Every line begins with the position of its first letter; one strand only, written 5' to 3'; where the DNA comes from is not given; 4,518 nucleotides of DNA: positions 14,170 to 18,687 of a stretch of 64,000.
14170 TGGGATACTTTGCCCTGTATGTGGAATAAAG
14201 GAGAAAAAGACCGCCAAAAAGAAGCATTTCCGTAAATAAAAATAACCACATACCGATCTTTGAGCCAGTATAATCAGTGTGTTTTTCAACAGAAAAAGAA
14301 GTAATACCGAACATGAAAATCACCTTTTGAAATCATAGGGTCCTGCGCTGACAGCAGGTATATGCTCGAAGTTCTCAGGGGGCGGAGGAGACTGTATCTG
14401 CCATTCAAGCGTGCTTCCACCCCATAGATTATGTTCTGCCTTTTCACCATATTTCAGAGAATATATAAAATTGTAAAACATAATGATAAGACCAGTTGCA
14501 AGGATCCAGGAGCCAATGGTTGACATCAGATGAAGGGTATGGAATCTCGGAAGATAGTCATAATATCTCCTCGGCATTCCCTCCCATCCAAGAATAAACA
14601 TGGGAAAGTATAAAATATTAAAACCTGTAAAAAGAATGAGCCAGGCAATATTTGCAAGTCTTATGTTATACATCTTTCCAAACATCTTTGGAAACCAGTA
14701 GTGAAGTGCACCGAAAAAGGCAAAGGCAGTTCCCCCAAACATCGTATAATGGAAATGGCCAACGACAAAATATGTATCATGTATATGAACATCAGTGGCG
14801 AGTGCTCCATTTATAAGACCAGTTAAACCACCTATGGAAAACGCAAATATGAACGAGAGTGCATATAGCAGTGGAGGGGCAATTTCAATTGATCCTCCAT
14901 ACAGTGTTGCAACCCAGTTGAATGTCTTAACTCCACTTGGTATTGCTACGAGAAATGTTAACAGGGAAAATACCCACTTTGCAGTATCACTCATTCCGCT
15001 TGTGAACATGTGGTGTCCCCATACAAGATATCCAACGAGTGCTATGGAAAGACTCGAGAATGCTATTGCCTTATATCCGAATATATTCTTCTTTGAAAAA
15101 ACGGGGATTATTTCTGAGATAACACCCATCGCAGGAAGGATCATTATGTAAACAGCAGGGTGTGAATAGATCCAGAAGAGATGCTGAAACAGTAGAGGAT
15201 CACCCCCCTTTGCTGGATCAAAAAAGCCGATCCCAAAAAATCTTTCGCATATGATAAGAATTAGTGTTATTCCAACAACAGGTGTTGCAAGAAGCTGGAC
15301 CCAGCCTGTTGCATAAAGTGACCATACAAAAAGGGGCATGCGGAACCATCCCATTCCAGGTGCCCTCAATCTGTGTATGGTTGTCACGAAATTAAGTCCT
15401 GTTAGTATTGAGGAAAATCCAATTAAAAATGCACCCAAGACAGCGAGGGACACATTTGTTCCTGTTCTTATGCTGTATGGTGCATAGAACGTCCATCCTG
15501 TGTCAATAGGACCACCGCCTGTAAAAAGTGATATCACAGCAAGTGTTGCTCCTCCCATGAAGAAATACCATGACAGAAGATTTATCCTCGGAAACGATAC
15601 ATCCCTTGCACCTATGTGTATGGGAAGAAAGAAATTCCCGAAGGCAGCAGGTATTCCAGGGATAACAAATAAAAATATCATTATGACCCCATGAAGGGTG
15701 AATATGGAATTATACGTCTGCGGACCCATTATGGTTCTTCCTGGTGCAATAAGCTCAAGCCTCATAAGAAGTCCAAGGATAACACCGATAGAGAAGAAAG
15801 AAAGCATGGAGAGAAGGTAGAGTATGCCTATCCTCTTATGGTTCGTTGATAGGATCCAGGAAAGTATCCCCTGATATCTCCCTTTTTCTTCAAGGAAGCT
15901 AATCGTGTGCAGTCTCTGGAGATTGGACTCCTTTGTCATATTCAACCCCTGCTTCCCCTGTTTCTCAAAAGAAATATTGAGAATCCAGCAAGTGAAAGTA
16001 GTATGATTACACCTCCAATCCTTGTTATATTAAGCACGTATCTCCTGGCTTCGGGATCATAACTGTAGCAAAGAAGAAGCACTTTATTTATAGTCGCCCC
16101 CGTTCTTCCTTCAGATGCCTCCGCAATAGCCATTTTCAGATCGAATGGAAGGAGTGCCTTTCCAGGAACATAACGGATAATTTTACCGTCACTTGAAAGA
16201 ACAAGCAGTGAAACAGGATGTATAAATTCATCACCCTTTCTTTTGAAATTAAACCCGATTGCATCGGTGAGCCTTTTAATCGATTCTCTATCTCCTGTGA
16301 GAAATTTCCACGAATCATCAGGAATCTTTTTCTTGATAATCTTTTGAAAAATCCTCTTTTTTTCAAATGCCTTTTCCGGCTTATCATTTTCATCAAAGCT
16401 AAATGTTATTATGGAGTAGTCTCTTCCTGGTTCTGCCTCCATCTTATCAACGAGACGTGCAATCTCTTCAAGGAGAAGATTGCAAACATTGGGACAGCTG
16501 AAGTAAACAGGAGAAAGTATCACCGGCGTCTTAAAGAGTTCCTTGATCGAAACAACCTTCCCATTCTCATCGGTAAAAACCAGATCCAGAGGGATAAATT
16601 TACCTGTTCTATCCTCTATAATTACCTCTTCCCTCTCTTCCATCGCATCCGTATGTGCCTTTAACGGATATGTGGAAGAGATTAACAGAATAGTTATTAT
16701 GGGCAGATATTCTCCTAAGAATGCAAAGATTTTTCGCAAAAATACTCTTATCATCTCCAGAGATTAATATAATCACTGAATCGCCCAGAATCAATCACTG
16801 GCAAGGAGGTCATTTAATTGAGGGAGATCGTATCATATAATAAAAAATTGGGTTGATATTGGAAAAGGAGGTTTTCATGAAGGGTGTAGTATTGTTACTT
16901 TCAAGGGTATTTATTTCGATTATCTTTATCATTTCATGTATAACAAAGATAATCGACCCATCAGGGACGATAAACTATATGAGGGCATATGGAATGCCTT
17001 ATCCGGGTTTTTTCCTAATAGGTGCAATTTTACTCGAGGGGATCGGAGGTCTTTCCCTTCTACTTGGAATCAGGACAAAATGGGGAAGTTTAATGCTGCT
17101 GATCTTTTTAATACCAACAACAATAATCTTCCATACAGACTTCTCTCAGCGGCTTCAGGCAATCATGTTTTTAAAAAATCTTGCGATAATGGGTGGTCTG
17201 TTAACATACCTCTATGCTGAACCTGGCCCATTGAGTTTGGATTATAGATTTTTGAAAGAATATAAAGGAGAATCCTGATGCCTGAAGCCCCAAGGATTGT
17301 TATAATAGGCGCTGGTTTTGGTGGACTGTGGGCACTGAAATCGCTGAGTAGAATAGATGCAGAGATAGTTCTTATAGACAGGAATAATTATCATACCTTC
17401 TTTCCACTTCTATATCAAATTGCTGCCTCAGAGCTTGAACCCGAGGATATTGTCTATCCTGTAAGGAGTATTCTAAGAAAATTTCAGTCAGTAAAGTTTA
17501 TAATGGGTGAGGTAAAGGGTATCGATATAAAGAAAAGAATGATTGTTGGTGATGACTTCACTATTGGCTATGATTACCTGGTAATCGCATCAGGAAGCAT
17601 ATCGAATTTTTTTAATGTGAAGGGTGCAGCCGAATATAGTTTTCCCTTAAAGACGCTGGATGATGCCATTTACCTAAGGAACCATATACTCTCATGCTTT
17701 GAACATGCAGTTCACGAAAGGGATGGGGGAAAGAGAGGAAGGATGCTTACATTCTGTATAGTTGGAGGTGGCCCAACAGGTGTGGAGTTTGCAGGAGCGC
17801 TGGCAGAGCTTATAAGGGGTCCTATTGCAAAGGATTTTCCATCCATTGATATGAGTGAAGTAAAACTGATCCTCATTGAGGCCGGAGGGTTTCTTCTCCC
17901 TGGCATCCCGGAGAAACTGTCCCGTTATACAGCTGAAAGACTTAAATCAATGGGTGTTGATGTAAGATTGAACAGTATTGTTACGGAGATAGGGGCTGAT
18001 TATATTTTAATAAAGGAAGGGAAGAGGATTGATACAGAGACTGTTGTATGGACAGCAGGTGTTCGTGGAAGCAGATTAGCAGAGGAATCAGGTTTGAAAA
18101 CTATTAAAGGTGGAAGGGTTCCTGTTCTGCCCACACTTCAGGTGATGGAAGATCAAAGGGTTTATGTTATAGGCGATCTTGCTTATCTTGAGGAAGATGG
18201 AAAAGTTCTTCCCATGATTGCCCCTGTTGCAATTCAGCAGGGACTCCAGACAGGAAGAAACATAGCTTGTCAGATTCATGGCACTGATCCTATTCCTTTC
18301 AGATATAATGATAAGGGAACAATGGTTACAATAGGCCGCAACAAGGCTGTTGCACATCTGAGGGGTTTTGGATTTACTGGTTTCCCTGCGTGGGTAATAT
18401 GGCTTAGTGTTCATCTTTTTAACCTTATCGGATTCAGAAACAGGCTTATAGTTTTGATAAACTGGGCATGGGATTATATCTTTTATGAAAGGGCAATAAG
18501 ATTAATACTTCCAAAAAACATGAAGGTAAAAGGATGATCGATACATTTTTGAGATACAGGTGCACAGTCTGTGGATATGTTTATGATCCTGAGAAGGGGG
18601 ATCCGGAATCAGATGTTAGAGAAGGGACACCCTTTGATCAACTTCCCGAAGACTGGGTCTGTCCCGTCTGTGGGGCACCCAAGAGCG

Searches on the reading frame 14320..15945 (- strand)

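Call 66: search_protein_families(library=pfam, proteins=[window:14320-15945:-], max_evalue=0.00001)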
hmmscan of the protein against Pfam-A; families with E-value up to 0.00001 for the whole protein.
window:14320-15945:- (541 aa): 1 family
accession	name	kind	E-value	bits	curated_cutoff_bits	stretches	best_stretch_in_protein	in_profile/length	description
PF00115.25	COX1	-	2.4e-152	508.2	34.8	1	38-481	1-436/436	Cytochrome C and Quinol oxidase polypeptide I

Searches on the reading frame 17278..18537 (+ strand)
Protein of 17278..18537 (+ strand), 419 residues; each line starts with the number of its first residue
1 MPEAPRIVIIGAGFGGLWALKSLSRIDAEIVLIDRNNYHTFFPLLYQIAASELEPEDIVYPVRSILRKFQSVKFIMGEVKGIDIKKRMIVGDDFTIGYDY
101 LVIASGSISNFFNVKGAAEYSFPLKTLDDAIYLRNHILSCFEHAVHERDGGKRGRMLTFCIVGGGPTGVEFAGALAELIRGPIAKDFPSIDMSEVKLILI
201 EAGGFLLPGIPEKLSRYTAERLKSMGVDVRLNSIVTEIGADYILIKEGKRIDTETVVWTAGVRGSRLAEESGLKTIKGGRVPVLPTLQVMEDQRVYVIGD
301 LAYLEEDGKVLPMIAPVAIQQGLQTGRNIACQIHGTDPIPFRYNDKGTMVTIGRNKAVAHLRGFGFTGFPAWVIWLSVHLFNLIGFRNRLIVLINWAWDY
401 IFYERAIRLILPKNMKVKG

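Call 66: search_protein_families(library=pfam, proteins=[window:17278-18537:+], max_evalue=0.00001)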
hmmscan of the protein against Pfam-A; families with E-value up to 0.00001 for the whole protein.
window:17278-18537:+ (419 aa): 4 families
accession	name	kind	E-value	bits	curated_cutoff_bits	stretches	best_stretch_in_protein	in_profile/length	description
PF07992.20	Pyr_redox_2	-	2e-49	169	26.1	1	6-322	2-291/291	Pyridine nucleotide-disulphide oxidoreductase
PF00070.33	Pyr_redox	-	3.7e-12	47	22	1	160-239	3-67/82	Pyridine nucleotide-disulphide oxidoreductase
PF22366.1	NDH2_C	-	1e-08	35.6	27.7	1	346-402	2-59/62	NDH2 C-terminal domain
PF01266.30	DAO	-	6.4e-07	29.6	27.9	0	203-283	136-221/353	FAD dependent oxidoreductase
